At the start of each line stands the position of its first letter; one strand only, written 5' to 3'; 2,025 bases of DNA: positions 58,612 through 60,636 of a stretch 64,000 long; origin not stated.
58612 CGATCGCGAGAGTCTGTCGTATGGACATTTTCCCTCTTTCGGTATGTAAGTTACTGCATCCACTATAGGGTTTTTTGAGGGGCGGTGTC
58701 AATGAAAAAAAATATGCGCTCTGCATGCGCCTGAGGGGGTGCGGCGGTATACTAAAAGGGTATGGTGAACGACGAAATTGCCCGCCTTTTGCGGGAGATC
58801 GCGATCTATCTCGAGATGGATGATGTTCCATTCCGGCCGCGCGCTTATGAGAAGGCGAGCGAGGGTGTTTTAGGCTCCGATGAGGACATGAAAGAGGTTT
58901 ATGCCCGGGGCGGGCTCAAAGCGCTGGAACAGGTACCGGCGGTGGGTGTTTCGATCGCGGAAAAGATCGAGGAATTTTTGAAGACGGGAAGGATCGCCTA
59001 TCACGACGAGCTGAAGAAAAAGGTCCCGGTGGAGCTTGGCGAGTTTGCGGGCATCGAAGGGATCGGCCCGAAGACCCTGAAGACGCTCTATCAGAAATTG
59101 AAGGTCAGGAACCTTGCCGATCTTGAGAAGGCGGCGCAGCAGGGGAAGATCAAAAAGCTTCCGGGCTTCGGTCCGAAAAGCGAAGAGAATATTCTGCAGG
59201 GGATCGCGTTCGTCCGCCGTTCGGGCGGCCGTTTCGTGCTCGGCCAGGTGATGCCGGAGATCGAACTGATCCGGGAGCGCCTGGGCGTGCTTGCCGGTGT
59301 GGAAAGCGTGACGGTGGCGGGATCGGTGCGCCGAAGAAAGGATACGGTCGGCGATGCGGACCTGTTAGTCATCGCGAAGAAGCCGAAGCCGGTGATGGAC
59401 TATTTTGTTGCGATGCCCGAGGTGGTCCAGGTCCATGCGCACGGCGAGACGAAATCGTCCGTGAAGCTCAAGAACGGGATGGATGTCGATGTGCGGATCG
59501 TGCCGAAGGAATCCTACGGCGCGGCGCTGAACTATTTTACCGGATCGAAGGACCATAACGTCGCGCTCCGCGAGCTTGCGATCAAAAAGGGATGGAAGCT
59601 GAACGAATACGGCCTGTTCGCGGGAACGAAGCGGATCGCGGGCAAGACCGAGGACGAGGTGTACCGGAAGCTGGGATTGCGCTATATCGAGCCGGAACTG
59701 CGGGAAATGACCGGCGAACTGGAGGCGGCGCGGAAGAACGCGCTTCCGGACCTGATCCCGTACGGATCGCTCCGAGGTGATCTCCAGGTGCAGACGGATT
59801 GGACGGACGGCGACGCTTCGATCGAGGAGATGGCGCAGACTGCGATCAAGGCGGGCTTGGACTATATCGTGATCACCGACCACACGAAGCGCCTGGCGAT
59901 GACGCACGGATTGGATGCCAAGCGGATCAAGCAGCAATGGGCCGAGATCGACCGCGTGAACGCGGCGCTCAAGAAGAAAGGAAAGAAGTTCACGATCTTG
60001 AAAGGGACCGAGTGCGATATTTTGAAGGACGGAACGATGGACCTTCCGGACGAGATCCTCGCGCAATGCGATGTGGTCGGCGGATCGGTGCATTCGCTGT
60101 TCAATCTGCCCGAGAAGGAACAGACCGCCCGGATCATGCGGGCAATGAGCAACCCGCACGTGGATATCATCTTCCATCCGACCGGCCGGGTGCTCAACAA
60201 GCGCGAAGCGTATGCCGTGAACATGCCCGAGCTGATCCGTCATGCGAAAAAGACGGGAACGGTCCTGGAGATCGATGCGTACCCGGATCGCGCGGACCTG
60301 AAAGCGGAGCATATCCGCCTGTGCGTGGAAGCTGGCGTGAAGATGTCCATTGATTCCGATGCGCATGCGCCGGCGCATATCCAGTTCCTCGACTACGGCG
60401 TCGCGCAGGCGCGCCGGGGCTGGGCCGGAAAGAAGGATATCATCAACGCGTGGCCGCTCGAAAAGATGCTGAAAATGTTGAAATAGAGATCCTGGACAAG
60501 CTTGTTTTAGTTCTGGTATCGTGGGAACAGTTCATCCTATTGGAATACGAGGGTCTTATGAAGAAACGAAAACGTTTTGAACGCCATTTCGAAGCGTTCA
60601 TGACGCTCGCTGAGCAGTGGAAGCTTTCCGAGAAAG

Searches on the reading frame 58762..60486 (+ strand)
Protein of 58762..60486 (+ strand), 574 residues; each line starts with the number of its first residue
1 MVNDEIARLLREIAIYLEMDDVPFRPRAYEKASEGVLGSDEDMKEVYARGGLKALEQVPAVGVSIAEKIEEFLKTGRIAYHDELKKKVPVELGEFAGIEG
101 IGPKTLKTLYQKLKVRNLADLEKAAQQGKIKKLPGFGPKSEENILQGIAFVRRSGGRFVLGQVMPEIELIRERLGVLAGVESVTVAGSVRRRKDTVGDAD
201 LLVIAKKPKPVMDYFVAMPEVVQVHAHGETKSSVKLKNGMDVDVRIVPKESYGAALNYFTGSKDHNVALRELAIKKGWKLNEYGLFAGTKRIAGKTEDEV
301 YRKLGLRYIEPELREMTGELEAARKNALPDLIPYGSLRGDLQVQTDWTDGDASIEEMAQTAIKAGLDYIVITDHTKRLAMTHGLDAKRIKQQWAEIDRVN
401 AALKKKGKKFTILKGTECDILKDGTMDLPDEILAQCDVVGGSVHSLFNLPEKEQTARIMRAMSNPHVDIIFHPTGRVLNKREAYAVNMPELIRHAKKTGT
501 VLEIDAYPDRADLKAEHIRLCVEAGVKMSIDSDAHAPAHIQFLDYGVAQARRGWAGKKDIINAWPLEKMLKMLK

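Call 3: search_protein_families(library=pfam, proteins=[window:58762-60486:+], max_evalue=0.01)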
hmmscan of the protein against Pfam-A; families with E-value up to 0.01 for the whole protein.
window:58762-60486:+ (574 aa): 6 families
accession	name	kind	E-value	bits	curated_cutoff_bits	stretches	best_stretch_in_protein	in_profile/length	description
PF14791.11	DNA_pol_B_thumb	-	8.6e-25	86.8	25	1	255-315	1-63/63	DNA polymerase beta thumb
PF14716.13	HHH_8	-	1.2e-16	61.2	30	1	1-77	1-72/73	Helix-hairpin-helix domain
PF14520.12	HHH_5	-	8.1e-09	36.3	27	1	95-146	4-53/57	Helix-hairpin-helix domain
PF02811.25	PHP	-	5.3e-08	33.8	26.4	1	340-445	1-94/164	PHP domain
PF10391.15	DNA_pol_lambd_f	-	0.0013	19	29.8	1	94-126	2-32/51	Fingers domain of DNA polymerase lambda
PF14792.12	DNA_pol_B_palm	-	0.0027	18.4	25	0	176-209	20-53/113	DNA polymerase beta palm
